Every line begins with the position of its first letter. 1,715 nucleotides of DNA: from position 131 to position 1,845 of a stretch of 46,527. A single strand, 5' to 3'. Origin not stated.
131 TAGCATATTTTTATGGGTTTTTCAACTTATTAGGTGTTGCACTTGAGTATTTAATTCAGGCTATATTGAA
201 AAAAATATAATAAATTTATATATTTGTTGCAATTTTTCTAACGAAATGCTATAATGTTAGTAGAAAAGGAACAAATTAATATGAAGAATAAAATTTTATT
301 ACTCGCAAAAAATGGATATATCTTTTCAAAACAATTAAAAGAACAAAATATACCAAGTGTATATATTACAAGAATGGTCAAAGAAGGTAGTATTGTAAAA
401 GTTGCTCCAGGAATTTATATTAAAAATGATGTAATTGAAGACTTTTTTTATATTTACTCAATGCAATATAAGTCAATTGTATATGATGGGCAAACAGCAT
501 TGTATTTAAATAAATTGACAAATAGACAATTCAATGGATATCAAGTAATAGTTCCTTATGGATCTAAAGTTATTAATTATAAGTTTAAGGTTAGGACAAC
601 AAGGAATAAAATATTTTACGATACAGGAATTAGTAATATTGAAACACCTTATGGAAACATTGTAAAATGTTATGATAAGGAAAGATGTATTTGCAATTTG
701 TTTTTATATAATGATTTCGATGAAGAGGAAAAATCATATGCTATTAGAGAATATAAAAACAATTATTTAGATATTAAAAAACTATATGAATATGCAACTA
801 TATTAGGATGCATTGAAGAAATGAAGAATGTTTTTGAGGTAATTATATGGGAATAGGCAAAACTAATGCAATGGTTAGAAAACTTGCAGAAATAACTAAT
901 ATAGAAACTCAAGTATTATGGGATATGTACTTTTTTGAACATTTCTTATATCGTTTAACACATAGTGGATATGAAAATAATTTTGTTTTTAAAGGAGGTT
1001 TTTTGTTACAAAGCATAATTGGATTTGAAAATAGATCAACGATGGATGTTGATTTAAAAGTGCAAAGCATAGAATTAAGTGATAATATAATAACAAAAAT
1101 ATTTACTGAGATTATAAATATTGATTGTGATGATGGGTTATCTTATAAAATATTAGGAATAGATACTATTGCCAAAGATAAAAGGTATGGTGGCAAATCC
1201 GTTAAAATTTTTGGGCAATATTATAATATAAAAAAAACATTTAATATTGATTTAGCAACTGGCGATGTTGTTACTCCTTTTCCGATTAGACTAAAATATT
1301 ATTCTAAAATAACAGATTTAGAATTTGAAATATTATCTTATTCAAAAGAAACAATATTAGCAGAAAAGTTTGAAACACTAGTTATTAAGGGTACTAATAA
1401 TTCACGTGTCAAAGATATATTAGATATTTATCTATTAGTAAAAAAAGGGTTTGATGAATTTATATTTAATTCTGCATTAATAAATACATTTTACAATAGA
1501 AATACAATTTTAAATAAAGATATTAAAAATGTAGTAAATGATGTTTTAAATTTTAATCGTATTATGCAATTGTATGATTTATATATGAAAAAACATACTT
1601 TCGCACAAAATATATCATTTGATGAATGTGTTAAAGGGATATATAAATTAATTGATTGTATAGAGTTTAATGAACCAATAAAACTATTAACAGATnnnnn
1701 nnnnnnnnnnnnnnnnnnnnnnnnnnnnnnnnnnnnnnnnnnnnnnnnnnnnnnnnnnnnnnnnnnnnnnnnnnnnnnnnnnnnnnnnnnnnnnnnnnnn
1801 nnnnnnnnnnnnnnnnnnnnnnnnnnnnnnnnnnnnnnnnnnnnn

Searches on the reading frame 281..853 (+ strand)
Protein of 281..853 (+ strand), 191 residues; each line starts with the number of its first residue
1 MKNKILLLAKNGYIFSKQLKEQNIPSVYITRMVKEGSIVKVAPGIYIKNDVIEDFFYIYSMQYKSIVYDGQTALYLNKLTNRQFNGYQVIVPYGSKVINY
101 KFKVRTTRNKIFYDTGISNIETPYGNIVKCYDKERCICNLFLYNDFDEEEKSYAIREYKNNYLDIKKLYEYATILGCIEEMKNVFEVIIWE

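Call 3: search_protein_families(library=pfam, proteins=[window:281-853:+], max_evalue=1)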
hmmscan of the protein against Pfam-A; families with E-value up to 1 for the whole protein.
window:281-853:+ (191 aa): 2 families
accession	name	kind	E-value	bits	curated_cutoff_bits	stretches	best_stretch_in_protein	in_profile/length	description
PF13338.12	AbiEi_4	-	1e-06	29.1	25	1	6-46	4-46/49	Transcriptional regulator, AbiEi antitoxin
PF22709.1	Mu_Gam-Sipho_Gp157-TOTE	-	0.034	14.5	27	1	109-134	30-54/63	Mu Gam/Sipho_Gp157-like domain of the TOTE conflict systems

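Call 4: search_protein_families(library=ncbifam, proteins=[window:281-853:+], max_evalue=1)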
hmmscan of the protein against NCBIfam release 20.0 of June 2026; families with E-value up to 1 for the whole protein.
window:281-853:+ (191 aa): 0 families

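Call 5: search_protein_families(library=padloc, proteins=[window:281-853:+], max_evalue=1)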
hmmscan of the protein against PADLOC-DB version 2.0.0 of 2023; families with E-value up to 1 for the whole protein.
window:281-853:+ (191 aa): 17 families
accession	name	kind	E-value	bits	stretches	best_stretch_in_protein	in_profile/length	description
PDLC02225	AbiEi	-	1.3e-41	140.5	1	7-189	13-195/198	AbiEi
PDLC02275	AbiEi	-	1.3e-15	55.9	1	6-177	5-174/184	AbiEi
PDLC02253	AbiEi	-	2.4e-13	48.2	1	9-105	13-104/112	AbiEi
PDLC02265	AbiEi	-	5.6e-13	47.1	1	6-188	9-197/198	AbiEi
PDLC02248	AbiEi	-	8.9e-12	43.1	1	11-185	14-194/198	AbiEi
PDLC02262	AbiEi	-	1e-10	39.6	1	18-189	32-206/206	AbiEi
PDLC02245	AbiEi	-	1.5e-10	39.1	1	8-189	7-194/194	AbiEi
PDLC02238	AbiEi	-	9.8e-10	36.5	1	28-183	17-173/180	AbiEi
PDLC02283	AbiEi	-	3e-09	34.9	1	7-186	13-198/201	AbiEi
PDLC02263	AbiEi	-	6.1e-07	27.5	1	8-187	58-243/244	AbiEi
PDLC02254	AbiEi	-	2e-06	25.6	1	8-175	12-184/197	AbiEi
PDLC02239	AbiEi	-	7.4e-06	23.8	1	18-189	16-194/195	AbiEi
PDLC02227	AbiEi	-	2.4e-05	22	1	9-80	15-85/233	AbiEi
PDLC02228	AbiEi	-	0.00093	16.5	1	10-92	37-123/216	AbiEi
PDLC02226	AbiEi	-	0.0021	15.9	1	28-56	37-64/202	AbiEi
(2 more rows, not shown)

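Call 33: search_solved_structures(query=window:281-853:+, max_evalue=1, show_alignments=2)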
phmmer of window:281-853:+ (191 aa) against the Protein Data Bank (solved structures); distinct sequences matched with E-value up to 1: 2.
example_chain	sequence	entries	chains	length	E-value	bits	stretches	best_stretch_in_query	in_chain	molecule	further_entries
9hlo_A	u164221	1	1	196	3.3e-23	85.7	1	9-189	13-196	Abortive infection protein AbiGI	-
6y8q_A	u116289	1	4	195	3.7e-23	85.5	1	9-189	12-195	Abortive phage infection protein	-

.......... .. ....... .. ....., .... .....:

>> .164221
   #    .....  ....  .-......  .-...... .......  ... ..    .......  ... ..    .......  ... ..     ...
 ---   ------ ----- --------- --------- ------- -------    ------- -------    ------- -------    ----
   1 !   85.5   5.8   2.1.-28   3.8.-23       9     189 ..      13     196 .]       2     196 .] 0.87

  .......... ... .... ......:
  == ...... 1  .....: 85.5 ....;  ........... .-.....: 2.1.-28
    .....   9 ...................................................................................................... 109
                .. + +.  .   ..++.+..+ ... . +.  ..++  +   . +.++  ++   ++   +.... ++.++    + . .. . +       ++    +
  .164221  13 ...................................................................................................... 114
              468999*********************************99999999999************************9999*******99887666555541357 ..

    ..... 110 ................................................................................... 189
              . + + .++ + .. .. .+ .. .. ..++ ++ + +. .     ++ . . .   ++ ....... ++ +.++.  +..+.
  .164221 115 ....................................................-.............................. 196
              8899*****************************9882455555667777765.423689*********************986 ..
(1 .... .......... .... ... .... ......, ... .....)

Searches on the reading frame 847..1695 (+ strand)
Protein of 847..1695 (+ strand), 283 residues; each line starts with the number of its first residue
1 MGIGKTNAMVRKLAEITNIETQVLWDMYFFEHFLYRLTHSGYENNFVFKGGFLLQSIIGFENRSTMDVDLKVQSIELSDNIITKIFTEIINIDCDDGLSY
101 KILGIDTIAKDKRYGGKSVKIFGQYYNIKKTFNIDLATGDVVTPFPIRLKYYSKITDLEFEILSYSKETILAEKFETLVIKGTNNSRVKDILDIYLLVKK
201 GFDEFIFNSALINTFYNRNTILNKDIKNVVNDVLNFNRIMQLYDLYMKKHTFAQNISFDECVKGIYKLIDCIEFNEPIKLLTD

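Call 3: search_protein_families(library=pfam, proteins=[window:847-1695:+], max_evalue=1)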
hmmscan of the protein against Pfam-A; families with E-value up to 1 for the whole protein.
window:847-1695:+ (283 aa): 2 families
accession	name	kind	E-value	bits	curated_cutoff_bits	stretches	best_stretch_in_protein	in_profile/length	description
PF08843.17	AbiEii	-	3.2e-32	112.8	22.5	1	33-261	2-235/238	Nucleotidyl transferase AbiEii toxin, Type IV TA system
PF25015.1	RBD_AKAP-17A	-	0.018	15.2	27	1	140-228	110-196/220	AKAP-17A-like, RNA-binding domain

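Call 4: search_protein_families(library=ncbifam, proteins=[window:847-1695:+], max_evalue=1)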
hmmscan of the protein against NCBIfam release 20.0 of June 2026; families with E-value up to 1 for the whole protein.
window:847-1695:+ (283 aa): 0 families

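Call 5: search_protein_families(library=padloc, proteins=[window:847-1695:+], max_evalue=1)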
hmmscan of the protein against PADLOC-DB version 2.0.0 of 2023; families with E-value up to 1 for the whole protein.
window:847-1695:+ (283 aa): 17 families
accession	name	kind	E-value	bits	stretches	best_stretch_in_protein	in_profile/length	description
PDLC02288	AbiEii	-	1e-77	258.9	1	6-273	13-274/294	AbiEii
PDLC02312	AbiEii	-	1.3e-34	117.6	1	12-262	18-271/299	AbiEii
PDLC02326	AbiEii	-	1.3e-30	104.2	1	9-117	10-117/133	AbiEii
PDLC02291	AbiEii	-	6.7e-25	86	1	7-226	20-229/310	AbiEii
PDLC02320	AbiEii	-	2.2e-22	77.6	1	135-274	1-144/147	AbiEii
PDLC02319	AbiEii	-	4.1e-22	77.1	1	34-225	6-189/241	AbiEii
PDLC02310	AbiEii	-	1e-15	55.9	1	34-235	30-228/265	AbiEii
PDLC02304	AbiEii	-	9.6e-12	43.4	1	8-265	5-251/260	AbiEii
PDLC02314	AbiEii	-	4.2e-10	37.4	1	8-199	15-204/290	AbiEii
PDLC02329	AbiEii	-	2.3e-07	28.4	1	24-199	34-210/294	AbiEii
PDLC02308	AbiEii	-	7.6e-07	27.1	1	26-274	11-269/279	AbiEii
PDLC02306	AbiEii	-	5.9e-06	24.1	2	159-202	165-209/280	AbiEii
PDLC02292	AbiEii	-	4.9e-05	21.3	1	9-119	13-110/283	AbiEii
PDLC02301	AbiEii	-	7e-05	20.6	1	36-71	54-89/291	AbiEii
PDLC02318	AbiEii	-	0.00015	19.3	1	30-204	26-190/280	AbiEii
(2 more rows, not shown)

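Call 18: search_solved_structures(query=window:847-1695:+, max_evalue=1, show_alignments=3)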
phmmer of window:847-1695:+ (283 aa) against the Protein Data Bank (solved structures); distinct sequences matched with E-value up to 1: 2.
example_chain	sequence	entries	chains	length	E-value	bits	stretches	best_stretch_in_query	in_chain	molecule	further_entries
9hlo_B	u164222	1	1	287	2.6e-42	148.8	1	4-271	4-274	Abortive infection protein AbiGII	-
7x2p_A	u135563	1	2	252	0.81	12.8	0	93-127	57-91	Putative lipase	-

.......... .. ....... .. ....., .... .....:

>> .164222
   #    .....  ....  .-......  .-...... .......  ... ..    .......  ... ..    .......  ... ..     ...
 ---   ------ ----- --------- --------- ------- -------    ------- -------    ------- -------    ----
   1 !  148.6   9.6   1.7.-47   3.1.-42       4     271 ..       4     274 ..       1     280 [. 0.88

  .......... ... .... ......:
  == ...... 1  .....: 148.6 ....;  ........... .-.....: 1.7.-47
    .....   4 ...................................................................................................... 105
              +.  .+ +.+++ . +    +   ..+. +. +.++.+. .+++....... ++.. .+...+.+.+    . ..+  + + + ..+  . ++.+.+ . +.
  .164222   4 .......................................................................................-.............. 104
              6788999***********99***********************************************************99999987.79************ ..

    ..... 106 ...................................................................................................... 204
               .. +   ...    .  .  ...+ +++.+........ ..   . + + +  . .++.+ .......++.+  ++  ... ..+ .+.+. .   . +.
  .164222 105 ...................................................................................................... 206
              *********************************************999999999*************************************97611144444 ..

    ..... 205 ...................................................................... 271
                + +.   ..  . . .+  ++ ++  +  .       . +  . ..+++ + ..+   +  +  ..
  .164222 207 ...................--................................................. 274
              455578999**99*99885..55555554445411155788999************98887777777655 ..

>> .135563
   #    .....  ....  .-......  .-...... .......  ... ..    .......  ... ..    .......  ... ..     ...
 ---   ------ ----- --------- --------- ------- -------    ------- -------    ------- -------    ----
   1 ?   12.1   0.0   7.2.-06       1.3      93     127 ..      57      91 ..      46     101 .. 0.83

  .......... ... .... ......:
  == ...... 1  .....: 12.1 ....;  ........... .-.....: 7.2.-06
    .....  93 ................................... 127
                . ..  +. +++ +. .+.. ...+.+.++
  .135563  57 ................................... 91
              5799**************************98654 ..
